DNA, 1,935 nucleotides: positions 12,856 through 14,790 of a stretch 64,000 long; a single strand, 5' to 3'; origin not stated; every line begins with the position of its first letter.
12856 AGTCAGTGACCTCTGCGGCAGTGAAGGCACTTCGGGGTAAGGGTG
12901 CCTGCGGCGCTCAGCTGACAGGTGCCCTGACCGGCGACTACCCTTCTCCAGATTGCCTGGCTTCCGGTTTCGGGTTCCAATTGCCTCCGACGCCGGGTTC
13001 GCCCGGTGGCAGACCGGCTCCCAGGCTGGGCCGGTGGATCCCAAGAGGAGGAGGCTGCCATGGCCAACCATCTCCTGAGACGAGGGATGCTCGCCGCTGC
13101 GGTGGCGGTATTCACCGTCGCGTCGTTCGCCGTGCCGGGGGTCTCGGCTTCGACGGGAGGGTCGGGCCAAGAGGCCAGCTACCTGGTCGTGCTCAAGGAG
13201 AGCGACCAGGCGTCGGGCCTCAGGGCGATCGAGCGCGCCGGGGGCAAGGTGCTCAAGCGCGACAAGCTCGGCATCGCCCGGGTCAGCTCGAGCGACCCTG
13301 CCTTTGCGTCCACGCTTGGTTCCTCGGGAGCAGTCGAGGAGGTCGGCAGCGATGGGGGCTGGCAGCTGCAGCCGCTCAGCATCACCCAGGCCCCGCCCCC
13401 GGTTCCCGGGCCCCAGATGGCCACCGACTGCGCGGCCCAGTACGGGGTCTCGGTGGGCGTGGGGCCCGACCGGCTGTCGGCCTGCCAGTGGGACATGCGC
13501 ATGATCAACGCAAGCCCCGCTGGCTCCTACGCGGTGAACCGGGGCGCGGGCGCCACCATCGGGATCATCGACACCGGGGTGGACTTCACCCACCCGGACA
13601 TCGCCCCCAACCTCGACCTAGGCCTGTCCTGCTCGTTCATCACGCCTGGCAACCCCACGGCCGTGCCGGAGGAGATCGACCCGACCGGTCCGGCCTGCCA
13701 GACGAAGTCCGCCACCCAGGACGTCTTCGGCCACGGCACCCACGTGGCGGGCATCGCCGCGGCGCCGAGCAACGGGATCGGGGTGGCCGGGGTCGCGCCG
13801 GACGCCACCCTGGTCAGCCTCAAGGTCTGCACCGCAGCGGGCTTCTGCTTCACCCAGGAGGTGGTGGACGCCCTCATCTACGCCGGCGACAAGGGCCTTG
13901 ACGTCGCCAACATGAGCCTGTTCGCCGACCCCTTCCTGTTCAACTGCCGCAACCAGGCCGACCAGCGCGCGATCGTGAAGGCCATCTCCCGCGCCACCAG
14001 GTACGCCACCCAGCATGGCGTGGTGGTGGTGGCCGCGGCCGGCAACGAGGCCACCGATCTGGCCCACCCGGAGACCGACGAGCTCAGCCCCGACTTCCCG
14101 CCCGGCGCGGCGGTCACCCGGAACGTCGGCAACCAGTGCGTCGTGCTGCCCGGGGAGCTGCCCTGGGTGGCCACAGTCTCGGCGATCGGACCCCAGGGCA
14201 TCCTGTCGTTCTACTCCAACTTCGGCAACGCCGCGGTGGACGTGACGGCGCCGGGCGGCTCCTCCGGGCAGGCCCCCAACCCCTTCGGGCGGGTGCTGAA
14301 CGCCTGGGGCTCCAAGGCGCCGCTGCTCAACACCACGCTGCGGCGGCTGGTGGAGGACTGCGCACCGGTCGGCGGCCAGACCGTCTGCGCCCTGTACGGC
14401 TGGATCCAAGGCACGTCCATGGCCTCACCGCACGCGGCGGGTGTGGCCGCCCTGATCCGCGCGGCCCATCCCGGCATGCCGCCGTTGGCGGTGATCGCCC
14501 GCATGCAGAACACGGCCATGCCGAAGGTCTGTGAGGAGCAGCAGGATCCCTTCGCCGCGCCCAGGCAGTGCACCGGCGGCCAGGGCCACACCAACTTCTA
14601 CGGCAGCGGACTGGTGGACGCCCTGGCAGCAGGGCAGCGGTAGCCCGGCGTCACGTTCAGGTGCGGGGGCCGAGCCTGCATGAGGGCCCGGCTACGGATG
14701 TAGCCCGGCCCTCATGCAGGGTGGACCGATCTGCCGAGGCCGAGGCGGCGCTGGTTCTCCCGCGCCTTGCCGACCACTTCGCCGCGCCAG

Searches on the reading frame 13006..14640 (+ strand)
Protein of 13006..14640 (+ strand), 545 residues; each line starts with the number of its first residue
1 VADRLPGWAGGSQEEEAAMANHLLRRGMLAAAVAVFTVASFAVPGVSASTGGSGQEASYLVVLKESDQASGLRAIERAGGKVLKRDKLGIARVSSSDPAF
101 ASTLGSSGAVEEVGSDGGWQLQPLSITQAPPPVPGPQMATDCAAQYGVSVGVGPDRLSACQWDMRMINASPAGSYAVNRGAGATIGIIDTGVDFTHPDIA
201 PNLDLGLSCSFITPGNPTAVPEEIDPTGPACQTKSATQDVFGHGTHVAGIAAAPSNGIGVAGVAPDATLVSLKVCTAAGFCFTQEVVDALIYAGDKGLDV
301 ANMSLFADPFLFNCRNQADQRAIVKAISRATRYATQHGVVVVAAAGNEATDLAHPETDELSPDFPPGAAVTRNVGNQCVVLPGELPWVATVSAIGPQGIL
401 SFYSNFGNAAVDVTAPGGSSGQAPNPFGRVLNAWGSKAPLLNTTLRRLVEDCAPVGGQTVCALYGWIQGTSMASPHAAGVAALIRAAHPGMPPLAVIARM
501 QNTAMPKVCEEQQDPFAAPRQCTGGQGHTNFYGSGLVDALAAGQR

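Call 54: search_protein_families(library=pfam, proteins=[window:13006-14640:+], max_evalue=0.00001)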
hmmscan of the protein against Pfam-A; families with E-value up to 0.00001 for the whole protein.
window:13006-14640:+ (545 aa): 1 family
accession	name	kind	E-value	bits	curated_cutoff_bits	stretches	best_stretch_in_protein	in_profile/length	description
PF00082.27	Peptidase_S8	-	1.9e-45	155.9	21.8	1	180-535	1-288/288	Subtilase family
